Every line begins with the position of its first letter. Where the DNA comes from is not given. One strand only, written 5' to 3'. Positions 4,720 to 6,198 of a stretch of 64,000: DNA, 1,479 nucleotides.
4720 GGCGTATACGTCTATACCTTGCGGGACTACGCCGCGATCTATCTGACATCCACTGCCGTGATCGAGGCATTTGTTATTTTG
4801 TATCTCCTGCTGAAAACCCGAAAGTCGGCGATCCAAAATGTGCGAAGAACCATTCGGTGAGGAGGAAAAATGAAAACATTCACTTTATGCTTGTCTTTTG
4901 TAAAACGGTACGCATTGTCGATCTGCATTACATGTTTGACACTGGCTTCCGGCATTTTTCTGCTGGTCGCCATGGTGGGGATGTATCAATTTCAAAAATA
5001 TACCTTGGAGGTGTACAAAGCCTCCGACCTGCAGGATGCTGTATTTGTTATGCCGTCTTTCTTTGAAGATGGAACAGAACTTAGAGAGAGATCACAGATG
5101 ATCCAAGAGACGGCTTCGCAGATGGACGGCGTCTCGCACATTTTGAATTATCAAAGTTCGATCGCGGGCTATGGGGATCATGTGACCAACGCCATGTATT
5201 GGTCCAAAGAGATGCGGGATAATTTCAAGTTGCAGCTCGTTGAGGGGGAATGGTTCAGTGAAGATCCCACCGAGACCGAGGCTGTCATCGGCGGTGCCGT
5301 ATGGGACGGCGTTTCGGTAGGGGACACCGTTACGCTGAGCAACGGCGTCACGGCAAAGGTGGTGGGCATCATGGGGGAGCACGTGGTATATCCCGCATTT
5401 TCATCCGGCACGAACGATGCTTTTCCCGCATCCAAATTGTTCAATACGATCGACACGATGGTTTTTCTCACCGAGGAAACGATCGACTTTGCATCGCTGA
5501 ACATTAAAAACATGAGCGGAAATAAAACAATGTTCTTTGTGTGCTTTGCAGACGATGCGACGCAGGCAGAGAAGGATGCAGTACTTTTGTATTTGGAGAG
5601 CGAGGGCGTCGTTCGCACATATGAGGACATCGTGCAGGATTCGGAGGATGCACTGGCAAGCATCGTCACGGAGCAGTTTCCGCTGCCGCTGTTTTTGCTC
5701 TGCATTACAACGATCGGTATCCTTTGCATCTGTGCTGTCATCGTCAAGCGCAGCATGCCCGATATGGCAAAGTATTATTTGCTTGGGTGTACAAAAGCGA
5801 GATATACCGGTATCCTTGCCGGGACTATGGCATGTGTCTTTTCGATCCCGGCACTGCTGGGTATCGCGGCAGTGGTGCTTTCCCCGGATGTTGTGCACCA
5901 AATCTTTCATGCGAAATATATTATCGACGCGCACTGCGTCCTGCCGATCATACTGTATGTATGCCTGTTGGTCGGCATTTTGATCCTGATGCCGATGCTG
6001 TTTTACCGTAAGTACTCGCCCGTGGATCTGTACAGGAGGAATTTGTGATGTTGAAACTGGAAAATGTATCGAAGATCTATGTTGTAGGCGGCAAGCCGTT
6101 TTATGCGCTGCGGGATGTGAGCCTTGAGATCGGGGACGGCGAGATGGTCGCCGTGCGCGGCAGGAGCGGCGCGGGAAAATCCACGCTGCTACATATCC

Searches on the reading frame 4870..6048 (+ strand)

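Call 71: search_protein_families(library=pfam, proteins=[window:4870-6048:+], max_evalue=1e-8)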
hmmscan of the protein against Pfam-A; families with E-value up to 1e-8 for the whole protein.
window:4870-6048:+ (392 aa): 1 family
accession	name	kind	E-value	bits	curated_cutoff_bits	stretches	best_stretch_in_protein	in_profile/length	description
PF12704.14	MacB_PCD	-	2e-13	51.5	27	1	20-201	3-172/207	MacB-like periplasmic core domain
